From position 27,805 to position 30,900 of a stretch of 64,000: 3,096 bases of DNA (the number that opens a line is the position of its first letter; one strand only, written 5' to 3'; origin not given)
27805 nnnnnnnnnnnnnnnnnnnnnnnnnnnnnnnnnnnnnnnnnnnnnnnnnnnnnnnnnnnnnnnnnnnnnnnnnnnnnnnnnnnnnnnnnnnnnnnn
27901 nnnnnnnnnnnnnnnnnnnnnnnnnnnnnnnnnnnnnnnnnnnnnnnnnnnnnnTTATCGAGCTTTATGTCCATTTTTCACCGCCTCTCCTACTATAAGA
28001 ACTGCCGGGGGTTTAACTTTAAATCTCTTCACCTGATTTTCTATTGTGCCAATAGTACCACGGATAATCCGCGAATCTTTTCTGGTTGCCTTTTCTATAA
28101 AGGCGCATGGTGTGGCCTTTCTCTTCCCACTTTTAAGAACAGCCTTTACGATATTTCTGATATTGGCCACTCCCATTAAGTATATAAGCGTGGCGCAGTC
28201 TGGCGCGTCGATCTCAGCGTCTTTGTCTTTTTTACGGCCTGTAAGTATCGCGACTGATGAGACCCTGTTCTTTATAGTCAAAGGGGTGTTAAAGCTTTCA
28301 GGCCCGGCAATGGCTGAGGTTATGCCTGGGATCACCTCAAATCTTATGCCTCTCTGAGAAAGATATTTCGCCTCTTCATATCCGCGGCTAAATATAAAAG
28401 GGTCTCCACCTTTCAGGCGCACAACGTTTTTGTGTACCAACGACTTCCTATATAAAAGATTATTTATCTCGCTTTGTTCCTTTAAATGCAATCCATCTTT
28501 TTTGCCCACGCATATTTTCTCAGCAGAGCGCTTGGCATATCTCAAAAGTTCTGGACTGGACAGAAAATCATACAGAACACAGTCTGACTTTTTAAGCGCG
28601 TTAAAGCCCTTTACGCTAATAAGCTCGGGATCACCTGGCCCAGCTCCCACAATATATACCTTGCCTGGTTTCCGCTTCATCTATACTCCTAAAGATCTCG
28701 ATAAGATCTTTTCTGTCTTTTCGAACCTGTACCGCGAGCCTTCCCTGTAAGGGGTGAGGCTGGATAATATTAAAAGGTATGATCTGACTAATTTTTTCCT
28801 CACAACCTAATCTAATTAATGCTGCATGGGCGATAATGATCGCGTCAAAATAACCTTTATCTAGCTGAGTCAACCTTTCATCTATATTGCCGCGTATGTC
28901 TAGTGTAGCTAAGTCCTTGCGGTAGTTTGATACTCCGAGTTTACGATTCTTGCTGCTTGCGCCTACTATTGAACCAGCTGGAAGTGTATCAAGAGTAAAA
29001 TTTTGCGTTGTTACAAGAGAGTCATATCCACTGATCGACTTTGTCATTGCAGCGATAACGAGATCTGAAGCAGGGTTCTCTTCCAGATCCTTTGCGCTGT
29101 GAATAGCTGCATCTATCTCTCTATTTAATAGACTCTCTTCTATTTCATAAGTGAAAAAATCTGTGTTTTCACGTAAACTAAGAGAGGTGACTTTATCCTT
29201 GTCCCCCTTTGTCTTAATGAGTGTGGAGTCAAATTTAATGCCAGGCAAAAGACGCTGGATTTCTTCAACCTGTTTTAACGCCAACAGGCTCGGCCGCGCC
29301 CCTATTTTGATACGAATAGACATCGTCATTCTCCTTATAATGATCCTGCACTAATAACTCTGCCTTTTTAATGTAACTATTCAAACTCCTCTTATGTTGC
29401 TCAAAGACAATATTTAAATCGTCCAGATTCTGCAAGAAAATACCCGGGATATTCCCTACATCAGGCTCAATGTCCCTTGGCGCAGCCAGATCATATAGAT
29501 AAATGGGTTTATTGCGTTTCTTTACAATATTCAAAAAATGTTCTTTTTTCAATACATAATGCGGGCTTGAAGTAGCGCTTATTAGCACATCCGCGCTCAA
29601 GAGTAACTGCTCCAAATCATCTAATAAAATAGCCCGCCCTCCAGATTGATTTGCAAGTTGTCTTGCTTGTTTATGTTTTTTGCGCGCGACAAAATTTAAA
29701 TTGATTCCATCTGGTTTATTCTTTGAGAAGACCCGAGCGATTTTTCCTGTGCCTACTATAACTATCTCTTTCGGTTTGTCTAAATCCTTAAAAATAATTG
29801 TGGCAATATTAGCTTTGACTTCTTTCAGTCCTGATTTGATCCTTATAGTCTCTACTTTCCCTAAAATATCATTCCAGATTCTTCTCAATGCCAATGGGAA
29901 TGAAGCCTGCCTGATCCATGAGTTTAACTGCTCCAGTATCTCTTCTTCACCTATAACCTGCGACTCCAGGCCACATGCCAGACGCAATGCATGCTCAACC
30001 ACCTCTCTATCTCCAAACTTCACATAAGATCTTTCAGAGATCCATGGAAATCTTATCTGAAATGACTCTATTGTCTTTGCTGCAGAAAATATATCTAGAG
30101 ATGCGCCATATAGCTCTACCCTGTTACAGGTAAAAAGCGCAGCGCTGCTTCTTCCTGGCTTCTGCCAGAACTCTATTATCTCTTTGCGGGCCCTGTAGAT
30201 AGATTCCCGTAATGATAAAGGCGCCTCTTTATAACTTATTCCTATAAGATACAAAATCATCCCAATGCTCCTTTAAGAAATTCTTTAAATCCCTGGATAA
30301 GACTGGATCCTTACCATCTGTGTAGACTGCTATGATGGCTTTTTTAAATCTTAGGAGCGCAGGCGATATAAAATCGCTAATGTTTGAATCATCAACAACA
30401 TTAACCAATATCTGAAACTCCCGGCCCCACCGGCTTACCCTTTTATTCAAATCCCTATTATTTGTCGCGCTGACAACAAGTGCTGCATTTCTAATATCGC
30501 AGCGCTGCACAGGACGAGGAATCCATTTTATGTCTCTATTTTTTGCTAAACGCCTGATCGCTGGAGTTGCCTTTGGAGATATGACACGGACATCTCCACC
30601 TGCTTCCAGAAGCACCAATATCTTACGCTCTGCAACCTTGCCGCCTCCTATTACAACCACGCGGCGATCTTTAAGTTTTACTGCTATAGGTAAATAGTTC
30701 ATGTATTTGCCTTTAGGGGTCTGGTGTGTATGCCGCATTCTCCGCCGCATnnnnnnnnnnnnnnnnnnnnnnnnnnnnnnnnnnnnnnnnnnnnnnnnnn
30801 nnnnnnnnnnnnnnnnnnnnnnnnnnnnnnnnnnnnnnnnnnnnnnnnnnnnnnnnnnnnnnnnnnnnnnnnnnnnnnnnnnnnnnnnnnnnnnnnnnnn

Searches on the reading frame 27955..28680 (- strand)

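Call 95: search_protein_families(library=pfam, proteins=[window:27955-28680:-], max_evalue=0.0001)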
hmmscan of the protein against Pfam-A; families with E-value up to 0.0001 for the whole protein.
window:27955-28680:- (241 aa): 1 family
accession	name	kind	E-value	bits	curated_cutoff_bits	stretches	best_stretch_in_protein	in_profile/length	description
PF00590.25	TP_methylase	-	5.8e-45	154.3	27.8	1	7-213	1-211/212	Tetrapyrrole (Corrin/Porphyrin) Methylases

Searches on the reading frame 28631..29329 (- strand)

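Call 95: search_protein_families(library=pfam, proteins=[window:28631-29329:-], max_evalue=0.0001)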
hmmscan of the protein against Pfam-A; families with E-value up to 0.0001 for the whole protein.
window:28631-29329:- (232 aa): 1 family
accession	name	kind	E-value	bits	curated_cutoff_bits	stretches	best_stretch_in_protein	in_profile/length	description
PF01379.25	Porphobil_deam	-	3e-55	187.4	22.1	1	7-210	1-206/207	Porphobilinogen deaminase, dipyromethane cofactor binding domain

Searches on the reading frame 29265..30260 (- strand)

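Call 95: search_protein_families(library=pfam, proteins=[window:29265-30260:-], max_evalue=0.0001)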
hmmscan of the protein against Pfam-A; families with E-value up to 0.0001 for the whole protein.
window:29265-30260:- (331 aa): 2 families
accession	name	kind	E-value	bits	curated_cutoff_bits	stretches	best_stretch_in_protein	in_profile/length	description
PF01488.26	Shikimate_DH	-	1.5e-25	90.3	24.3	1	152-284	2-137/138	Shikimate / quinate 5-dehydrogenase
PF05201.20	GlutR_N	-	5.1e-21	75.5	27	1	6-121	1-125/151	Glutamyl-tRNAGlu reductase, N-terminal domain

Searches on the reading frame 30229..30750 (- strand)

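Call 95: search_protein_families(library=pfam, proteins=[window:30229-30750:-], max_evalue=0.0001)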
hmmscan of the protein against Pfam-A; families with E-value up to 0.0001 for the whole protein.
window:30229-30750:- (173 aa): 1 family
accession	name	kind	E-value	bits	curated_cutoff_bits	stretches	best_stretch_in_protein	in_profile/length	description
PF13241.12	NAD_binding_7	-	3.8e-28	98.5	22.1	1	22-131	1-104/104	Putative NAD(P)-binding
